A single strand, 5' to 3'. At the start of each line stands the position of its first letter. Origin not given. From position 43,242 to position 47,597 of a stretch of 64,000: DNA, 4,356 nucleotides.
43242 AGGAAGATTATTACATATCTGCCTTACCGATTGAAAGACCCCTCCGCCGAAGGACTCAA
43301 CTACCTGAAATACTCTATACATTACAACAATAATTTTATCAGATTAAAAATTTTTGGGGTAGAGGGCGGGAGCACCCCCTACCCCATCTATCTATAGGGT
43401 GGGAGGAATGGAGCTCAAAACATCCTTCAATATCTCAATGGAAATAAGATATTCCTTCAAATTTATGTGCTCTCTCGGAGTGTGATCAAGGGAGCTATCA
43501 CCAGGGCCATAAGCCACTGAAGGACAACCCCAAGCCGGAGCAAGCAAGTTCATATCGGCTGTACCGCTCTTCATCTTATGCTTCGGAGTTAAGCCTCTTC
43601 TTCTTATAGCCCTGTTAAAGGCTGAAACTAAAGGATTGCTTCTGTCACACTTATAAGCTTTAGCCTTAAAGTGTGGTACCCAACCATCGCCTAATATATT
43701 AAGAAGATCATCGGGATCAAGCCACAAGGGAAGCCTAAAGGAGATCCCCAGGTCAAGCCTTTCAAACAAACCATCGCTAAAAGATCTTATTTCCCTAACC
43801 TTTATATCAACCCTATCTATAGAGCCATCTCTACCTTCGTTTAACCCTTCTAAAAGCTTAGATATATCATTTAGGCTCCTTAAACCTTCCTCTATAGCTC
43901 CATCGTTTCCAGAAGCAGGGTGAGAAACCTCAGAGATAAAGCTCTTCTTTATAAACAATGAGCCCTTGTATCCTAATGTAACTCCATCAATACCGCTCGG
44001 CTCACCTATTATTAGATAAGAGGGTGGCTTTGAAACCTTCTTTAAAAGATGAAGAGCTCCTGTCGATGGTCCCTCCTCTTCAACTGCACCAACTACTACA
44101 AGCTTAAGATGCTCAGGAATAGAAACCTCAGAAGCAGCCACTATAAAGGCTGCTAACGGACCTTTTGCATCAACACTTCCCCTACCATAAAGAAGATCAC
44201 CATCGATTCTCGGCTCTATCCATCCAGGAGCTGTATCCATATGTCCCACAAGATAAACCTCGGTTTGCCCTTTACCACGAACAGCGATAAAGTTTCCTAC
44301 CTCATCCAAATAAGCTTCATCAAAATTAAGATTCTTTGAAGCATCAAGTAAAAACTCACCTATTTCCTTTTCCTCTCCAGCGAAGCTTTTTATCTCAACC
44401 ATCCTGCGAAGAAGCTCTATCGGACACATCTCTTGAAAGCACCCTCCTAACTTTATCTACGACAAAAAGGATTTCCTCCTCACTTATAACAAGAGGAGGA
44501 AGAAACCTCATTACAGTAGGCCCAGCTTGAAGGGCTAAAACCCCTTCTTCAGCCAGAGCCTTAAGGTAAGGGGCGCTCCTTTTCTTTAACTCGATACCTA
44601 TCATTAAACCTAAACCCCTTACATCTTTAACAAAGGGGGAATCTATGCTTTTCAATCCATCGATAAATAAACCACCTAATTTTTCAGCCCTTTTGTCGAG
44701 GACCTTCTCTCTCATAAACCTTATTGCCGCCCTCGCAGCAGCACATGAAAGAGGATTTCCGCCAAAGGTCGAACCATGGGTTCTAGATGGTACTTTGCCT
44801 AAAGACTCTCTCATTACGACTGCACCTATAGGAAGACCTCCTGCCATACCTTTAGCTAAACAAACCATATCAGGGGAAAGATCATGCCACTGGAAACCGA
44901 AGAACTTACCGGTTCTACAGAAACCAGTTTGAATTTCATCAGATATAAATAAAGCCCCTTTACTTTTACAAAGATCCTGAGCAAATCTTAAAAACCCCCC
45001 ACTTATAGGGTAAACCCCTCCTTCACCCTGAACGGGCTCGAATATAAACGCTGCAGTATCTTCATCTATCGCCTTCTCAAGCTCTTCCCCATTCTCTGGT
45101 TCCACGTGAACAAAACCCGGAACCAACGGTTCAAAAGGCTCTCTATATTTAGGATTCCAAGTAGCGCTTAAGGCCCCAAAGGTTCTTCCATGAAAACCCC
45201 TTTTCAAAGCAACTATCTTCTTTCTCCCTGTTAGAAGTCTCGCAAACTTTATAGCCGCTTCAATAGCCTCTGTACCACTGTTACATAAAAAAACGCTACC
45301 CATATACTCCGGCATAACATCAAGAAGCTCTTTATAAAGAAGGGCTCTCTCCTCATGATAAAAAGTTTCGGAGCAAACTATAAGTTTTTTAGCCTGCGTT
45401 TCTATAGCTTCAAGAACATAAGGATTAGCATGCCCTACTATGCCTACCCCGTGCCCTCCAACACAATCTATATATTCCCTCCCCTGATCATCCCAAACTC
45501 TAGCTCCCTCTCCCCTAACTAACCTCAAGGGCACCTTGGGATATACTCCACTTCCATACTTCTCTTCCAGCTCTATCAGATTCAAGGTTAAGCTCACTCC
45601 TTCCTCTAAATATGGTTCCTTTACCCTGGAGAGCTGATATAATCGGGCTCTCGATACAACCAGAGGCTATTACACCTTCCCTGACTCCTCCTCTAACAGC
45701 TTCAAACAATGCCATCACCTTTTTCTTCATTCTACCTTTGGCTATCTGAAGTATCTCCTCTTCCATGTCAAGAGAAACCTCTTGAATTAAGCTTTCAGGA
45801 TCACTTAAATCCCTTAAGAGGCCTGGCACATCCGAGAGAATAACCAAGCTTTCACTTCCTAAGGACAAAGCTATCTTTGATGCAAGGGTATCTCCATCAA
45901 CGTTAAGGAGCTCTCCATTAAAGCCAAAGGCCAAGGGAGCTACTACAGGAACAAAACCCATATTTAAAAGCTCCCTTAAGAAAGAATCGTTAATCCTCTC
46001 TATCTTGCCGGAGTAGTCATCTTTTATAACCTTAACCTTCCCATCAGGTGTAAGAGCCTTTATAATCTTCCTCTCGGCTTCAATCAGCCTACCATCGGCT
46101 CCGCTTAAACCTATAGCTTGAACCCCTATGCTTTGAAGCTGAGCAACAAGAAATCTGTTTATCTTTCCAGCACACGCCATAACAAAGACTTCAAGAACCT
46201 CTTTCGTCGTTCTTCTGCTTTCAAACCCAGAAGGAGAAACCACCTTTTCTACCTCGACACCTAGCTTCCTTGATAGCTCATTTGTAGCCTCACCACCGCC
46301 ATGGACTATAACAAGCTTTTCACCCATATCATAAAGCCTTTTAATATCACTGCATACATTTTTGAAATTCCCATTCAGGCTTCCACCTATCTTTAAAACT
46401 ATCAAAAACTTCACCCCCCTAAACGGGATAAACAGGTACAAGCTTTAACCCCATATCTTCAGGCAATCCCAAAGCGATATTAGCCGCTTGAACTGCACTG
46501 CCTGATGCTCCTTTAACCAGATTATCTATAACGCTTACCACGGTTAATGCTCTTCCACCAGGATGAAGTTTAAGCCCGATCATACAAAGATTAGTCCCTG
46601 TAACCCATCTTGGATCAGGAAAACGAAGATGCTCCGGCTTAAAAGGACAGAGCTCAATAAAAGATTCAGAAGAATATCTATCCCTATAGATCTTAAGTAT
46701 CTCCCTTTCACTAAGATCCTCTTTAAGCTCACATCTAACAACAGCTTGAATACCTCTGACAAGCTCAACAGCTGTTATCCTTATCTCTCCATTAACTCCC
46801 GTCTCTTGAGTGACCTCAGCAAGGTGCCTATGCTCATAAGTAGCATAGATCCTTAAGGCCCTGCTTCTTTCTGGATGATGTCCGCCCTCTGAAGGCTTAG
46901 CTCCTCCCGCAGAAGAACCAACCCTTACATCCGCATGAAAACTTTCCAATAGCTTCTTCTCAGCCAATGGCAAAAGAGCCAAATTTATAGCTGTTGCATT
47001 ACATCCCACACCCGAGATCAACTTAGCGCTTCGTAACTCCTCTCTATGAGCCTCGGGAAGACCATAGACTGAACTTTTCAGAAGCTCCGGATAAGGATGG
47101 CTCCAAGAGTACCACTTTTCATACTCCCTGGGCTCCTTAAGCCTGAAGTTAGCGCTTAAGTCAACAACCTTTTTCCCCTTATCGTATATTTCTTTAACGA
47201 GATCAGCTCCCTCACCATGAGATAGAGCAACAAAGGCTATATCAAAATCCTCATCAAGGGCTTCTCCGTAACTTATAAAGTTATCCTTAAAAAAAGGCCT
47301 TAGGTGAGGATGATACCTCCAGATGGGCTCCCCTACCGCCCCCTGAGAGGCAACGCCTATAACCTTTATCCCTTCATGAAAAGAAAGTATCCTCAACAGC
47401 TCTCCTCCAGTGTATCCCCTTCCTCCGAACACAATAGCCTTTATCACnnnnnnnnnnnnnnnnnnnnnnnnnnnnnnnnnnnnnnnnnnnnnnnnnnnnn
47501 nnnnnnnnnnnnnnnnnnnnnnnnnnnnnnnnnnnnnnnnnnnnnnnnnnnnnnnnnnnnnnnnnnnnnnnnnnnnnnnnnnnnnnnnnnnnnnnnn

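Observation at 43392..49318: Complete LysW amino-group-carrier operon with two RimK-type ligases in a bacterial-type genome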

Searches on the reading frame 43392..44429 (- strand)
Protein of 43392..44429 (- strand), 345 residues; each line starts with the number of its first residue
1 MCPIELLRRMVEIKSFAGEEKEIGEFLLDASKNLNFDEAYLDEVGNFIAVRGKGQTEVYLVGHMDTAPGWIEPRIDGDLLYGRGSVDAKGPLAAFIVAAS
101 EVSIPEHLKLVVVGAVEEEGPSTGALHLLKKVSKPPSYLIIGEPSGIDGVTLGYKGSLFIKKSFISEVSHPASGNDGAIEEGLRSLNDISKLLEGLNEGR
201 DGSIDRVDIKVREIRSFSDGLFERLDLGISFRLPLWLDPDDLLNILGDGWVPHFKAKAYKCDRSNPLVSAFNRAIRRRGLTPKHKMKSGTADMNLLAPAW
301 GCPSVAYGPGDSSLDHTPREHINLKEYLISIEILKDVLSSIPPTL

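Call 3: search_protein_families(library=ncbifam, proteins=[window:43392-44429:-])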
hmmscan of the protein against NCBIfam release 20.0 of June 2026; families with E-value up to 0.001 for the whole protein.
window:43392-44429:- (345 aa): 33 families (the best 25 are shown)
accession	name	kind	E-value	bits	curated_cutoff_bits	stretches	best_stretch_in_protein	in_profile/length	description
NF003367.0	PRK04443.1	equivalog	8.2e-105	351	363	1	4-340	10-344/349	[LysW]-lysine hydrolase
TIGR01902.1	dapE-lys-deAc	subfamily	1.8e-89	300.3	163.1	1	5-339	1-335/340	N-acetyl-ornithine/N-acetyl-lysine deacetylase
NF001747.0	PRK00466.1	equivalog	3.4e-51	174.1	288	1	5-335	14-336/346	N-acetyl-lysine deacetylase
TIGR01910.1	DapE-ArgE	subfamily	1.2e-26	93.8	217.6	2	4-201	1-224/373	ArgE/DapE family deacylase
NF006399.0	PRK08651.1-2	equivalog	9.7e-25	87.4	381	2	5-193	8-217/405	succinyl-diaminopimelate desuccinylase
NF006404.0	PRK08652.1-2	equivalog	3.8e-24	85.2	348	1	3-335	3-322/332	acetylornithine deacetylase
NF006400.0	PRK08651.1-3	equivalog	3.6e-22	78.7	374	2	50-170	78-210/410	succinyl-diaminopimelate desuccinylase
NF009555.0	PRK13004.1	equivalog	3.9e-22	78.7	321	1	4-197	18-225/399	YgeY family selenium metabolism-linked hydrolase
TIGR01900.1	dapE-gram_pos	equivalog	1.4e-20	73.5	304.2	2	3-177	5-185/351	succinyl-diaminopimelate desuccinylase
NF006402.0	PRK08651.1-5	equivalog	5.8e-17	61.7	369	1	5-177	7-185/369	succinyl-diaminopimelate desuccinylase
NF009557.0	PRK13009.1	equivalog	6e-17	61.8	284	1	3-148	5-168/377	succinyl-diaminopimelate desuccinylase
TIGR03526.1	selenium_YgeY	hypoth_equivalog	5.1e-16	58.5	321.5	1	5-215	17-239/395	YgeY family selenium metabolism-linked hydrolase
TIGR01892.1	AcOrn-deacetyl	equivalog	8e-16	58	297.7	1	43-189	45-203/365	acetylornithine deacetylase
NF006365.0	PRK08588.1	subfamily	1.4e-15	57.5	289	1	4-209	10-232/383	succinyl-diaminopimelate desuccinylase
NF006403.0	PRK08652.1-1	equivalog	1.1e-14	54.3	427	1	5-191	11-196/354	acetylornithine deacetylase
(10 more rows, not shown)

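Call 4: search_protein_families(library=pfam, proteins=[window:43392-44429:-])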
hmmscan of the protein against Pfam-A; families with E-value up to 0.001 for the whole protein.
window:43392-44429:- (345 aa): 1 family
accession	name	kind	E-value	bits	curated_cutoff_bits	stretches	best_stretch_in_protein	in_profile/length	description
PF01546.33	Peptidase_M20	-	6e-23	82.3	24.6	1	60-338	2-204/206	Peptidase family M20/M25/M40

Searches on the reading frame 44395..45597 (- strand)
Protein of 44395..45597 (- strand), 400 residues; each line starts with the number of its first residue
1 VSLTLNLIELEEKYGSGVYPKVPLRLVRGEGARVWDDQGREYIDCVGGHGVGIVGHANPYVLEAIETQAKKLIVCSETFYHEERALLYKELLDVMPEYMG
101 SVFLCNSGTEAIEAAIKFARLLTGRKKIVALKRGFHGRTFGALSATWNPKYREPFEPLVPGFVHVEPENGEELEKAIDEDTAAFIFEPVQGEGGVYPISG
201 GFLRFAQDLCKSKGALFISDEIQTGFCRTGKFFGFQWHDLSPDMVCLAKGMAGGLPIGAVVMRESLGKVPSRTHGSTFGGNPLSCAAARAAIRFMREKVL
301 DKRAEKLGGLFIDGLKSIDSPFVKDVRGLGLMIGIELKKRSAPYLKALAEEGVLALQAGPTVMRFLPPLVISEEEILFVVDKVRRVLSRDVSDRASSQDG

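Call 3: search_protein_families(library=ncbifam, proteins=[window:44395-45597:-])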
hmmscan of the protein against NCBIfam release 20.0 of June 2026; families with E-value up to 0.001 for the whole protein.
window:44395-45597:- (400 aa): 69 families (the best 25 are shown)
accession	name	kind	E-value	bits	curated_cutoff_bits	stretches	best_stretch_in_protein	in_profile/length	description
NF042418.1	LysJ_Th_th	equivalog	2.1e-143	477.9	700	1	6-387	2-385/386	[LysW]-aminoadipate semialdehyde transaminase LysJ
TIGR00707.1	argD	subfamily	1.1e-126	422.8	410.05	1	18-387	5-380/381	acetylornithine/succinylornithine family transaminase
NF002874.0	PRK03244.1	equivalog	6.8e-120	400.5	457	1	18-390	21-395/399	acetylornithine transaminase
NF045491.1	LysJ_Sulfobales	equivalog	8.2e-112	373.9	700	1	19-390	7-380/386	[LysW]-aminoadipate semialdehyde/glutamate semialdehyde transaminase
NF002797.0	PRK02936.1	equivalog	9.6e-108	360.3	496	1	19-389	8-379/385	acetylornithine transaminase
NF002325.0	PRK01278.1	subfamily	3.2e-106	355.3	372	1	18-389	9-388/395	acetylornithine transaminase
NF003087.0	PRK04013.1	equivalog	1.6e-105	353.2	528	1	23-387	7-358/364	acetylornithine/acetyl-lysine aminotransferase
NF004426.0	PRK05769.1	equivalog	4.3e-99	332.3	552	2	178-388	218-438/441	acetyl ornithine aminotransferase family protein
NF003145.0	PRK04073.1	equivalog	8.3e-94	314.3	656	1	4-388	4-396/396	ornithine--oxo-acid transaminase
NF003468.0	PRK05093.1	subfamily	5.6e-91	305.2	522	1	19-388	20-400/405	acetylornithine/succinyldiaminopimelate transaminase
NF003397.0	PRK04612.1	equivalog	2.2e-90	303.4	735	1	12-390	12-404/408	acetylornithine transaminase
TIGR03246.1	arg_catab_astC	subfamily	5.1e-90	302.3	609.95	1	19-385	14-391/397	acetylornithine/succinylornithine family transaminase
TIGR01885.1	Orn_aminotrans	equivalog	1.3e-88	297.4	378.4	1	6-387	3-401/402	ornithine--oxo-acid transaminase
NF009047.0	PRK12381.1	subfamily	2.5e-88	296.6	630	1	17-392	16-402/406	bifunctional succinylornithine transaminase/acetylornithine transaminase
NF005993.0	PRK08117.1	subfamily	3.9e-88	296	574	2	178-388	205-428/433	aspartate aminotransferase family protein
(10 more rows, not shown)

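Call 4: search_protein_families(library=pfam, proteins=[window:44395-45597:-])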
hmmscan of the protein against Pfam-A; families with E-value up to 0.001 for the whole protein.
window:44395-45597:- (400 aa): 1 family
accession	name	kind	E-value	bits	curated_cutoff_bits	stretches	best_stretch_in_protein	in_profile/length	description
PF00202.27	Aminotran_3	-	1.2e-113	380.3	30.5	1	21-386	8-402/403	Aminotransferase class-III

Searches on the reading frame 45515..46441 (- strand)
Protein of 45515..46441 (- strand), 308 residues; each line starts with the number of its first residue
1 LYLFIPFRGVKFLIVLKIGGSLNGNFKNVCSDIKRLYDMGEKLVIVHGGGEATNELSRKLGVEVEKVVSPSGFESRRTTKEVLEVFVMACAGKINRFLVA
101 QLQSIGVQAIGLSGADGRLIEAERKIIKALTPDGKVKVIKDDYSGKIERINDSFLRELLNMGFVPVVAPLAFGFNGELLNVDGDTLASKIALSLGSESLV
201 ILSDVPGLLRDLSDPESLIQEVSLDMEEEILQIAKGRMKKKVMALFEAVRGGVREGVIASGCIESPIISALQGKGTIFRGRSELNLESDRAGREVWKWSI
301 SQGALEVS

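Call 3: search_protein_families(library=ncbifam, proteins=[window:45515-46441:-])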
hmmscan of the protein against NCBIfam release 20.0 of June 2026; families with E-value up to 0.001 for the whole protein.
window:45515-46441:- (308 aa): 15 families
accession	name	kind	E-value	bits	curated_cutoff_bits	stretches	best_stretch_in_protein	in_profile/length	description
NF010659.0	PRK14058.1-1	equivalog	3e-87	292.1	223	1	13-278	1-266/267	[LysW]-aminoadipate kinase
TIGR00761.1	argB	equivalog_domain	4e-64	216.3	151.3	1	14-258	2-231/231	acetylglutamate kinase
NF010661.0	PRK14058.1-3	equivalog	1.6e-63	214.4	251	1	14-279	3-271/283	acetylglutamate/acetylaminoadipate kinase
NF010662.0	PRK14058.1-4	equivalog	6.1e-62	209.2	194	1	13-277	1-260/264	[LysW]-aminoadipate/[LysW]-glutamate kinase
NF010660.0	PRK14058.1-2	equivalog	1.9e-53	181.8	241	1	15-259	3-240/249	[LysW]-aminoadipate/[LysW]-glutamate kinase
TIGR01890.1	N-Ac-Glu-synth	equivalog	2.3e-21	76.2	202.85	1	7-271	15-267/429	amino-acid N-acetyltransferase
NF003641.0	PRK05279.1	equivalog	3.4e-20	72.3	344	1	7-264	23-268/441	amino-acid N-acetyltransferase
NF003387.0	PRK04531.1-2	equivalog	1.7e-13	49.9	426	1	11-231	37-234/441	acetylglutamate kinase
NF040647.1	IPPK_Arch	equivalog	1.9e-11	43.7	120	1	145-276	114-257/259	isopentenyl phosphate kinase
TIGR01027.1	proB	equivalog_domain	5.1e-08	32.5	186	1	154-287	116-259/363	glutamate 5-kinase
TIGR01092.1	P5CS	equivalog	2.4e-07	29.3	796.75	1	179-284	165-279/715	delta l-pyrroline-5-carboxylate synthetase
NF003386.0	PRK04531.1-1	equivalog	1.3e-06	27.6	417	1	11-231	41-239/442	acetylglutamate kinase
TIGR00746.1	arcC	equivalog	2e-06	27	358.25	1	175-260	202-291/309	carbamate kinase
NF009008.0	PRK12354.1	subfamily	3.3e-06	26.5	361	1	179-269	201-291/308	carbamate kinase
NF040622.1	MfnE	equivalog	7e-06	25.9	300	1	14-60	2-48/211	[5-(aminomethyl)furan-3-yl]methyl phosphate kinase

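Call 4: search_protein_families(library=pfam, proteins=[window:45515-46441:-])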
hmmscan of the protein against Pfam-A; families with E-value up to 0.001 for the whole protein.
window:45515-46441:- (308 aa): 1 family
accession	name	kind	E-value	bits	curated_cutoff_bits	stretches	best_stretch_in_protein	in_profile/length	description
PF00696.33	AA_kinase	-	3.5e-45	155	24.9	1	13-260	2-234/234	Amino acid kinase family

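Call 70: search_solved_structures(query=window:45515-46405:-, max_evalue=1e-30)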
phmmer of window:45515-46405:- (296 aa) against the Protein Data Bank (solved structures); distinct sequences matched with E-value up to 1e-30: 5.
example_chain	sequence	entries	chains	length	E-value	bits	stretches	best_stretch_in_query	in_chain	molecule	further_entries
3u6u_A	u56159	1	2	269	1.5e-63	218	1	1-267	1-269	Putative acetylglutamate kinase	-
3wwm_A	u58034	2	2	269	3.4e-63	216.8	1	1-267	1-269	Putative acetylglutamate kinase-like protein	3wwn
2rd5_A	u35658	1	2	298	1e-31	113.6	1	2-265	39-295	Acetylglutamate kinase-like protein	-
4usj_A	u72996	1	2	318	1.3e-31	113.2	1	2-265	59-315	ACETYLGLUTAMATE KINASE, CHLOROPLASTIC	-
2bty_A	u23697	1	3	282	4.7e-31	111.4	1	3-259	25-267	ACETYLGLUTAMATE KINASE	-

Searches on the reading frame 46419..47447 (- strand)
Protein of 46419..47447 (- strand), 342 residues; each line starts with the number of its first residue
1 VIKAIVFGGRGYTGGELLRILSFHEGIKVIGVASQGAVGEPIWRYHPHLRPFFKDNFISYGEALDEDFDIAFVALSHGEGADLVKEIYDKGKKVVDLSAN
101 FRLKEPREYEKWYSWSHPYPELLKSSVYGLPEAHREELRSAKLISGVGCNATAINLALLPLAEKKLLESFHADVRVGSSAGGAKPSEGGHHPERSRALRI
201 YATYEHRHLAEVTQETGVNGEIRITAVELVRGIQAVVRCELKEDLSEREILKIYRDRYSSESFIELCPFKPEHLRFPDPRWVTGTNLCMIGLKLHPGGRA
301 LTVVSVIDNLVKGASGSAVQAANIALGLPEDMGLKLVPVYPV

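Call 3: search_protein_families(library=ncbifam, proteins=[window:46419-47447:-])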
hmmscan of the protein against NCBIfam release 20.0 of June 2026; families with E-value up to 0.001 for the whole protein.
window:46419-47447:- (342 aa): 5 families
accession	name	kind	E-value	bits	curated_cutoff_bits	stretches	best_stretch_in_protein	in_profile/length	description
TIGR01850.1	argC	equivalog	4e-100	335.4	233.6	1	2-341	1-345/345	N-acetyl-gamma-glutamyl-phosphate reductase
TIGR01851.1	argC_other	equivalog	8.3e-21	74.6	229.85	1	126-328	89-310/310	N-acetyl-gamma-glutamyl-phosphate reductase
NF006416.0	PRK08664.1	subfamily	5.5e-08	32.4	232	0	2-105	4-114/350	aspartate-semialdehyde dehydrogenase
TIGR00978.1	asd_EA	equivalog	5.9e-08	32.1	301.2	0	223-325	230-340/342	aspartate-semialdehyde dehydrogenase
NF011456.0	PRK14874.1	equivalog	0.00049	19.2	223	0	229-324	247-339/346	aspartate-semialdehyde dehydrogenase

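Call 4: search_protein_families(library=pfam, proteins=[window:46419-47447:-])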
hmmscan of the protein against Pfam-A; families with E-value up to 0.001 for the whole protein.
window:46419-47447:- (342 aa): 3 families
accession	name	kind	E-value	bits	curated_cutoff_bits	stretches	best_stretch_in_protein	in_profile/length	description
PF22698.1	Semialdhyde_dhC_1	-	4.8e-37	127.8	27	1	149-309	1-165/165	Semialdehyde dehydrogenase, dimerisation domain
PF01118.30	Semialdhyde_dh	-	9.8e-21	74.8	26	1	4-140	2-120/121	Semialdehyde dehydrogenase, NAD binding domain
PF02774.23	Semialdhyde_dhC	-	3e-08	34.5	26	1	205-312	67-184/184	Semialdehyde dehydrogenase, dimerisation domain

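Call 12: find_encoding_contigs(protein=window:46419-47447:-, flank=10000, max_places=6)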
Protein window:46419-47447:- (342 aa): 2 contigs read that carry it; 2 places shown.
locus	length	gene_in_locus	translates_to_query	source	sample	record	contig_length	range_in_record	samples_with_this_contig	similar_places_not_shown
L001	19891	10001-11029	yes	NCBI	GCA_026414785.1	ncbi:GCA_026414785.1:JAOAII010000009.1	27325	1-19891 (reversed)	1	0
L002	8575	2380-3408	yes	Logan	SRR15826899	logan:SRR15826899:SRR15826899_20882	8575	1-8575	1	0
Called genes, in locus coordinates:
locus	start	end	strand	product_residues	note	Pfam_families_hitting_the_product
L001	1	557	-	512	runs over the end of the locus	PF20434:BD-FAE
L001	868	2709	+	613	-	PF02730:AFOR_N, PF01314:AFOR_C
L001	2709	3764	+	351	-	PF13353:Fer4_12 (weak), PF04055:Radical_SAM, PF13186:SPASM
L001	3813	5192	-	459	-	PF00474:SSF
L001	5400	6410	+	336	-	-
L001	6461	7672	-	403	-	PF03600:CitMHS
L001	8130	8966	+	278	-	PF22626:LysX_preATP_grasp, PF08443:RimK, PF02222:ATP-grasp (faint)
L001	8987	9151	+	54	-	PF08271:Zn_Ribbon_TF (weak), PF21344:Zn_ribbon_LysW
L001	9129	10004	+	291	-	PF22626:LysX_preATP_grasp, PF14397:ATPgrasp_ST (weak), PF08443:RimK, PF13549:ATP-grasp_5 (weak), PF02955:GSH-S_ATP (weak)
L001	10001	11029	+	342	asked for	PF01118:Semialdhyde_dh, PF22698:Semialdhyde_dhC_1, PF02774:Semialdhyde_dhC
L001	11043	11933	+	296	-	PF00696:AA_kinase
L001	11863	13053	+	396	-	PF00202:Aminotran_3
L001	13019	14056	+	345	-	PF01546:Peptidase_M20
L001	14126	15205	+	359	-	PF13439:Glyco_transf_4, PF13477:Glyco_trans_4_2 (weak), PF13579:Glyco_trans_4_4, PF00534:Glycos_transf_1, PF13524:Glyco_trans_1_2, PF13692:Glyco_trans_1_4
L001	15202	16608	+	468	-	PF13727:CoA_binding_3, PF02397:Bac_transf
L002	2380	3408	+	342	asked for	PF01118:Semialdhyde_dh, PF22698:Semialdhyde_dhC_1, PF02774:Semialdhyde_dhC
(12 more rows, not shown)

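Call 71: search_solved_structures(query=window:46419-47447:-, max_evalue=1e-40)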
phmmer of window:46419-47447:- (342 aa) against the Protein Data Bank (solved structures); distinct sequences matched with E-value up to 1e-40: 8.
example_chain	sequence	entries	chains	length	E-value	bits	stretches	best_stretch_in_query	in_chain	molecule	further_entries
2ozp_A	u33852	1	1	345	5.3e-71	242.6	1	6-340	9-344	N-acetyl-gamma-glutamyl-phosphate reductase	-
5eio_A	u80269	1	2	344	4.7e-70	239.5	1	6-340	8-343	N-acetyl-gamma-glutamyl-phosphate/N-acetyl-gamma-aminoadipyl-phosphate reductase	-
5ein_A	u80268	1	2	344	8.8e-69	235.3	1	6-340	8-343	N-acetyl-gamma-glutamyl-phosphate/N-acetyl-gamma-aminoadipyl-phosphate reductase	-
2cvo_A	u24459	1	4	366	6.9e-56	192.9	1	3-341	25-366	putative Semialdehyde dehydrogenase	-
1vkn_A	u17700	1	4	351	1.5e-53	185.2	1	1-341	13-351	N-acetyl-gamma-glutamyl-phosphate reductase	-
1xyg_A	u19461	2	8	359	1.2e-50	175.7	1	6-341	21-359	putative N-acetyl-gamma-glutamyl-phosphate reductase | Probable N-acetyl-gamma-glutamyl-phosphate reductase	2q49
8afv_A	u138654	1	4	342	9.4e-46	159.6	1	3-336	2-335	N-acetyl-gamma-glutamyl-phosphate reductase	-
8afu_A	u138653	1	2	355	6.7e-45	156.8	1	1-334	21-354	N-acetyl-gamma-glutamyl-phosphate reductase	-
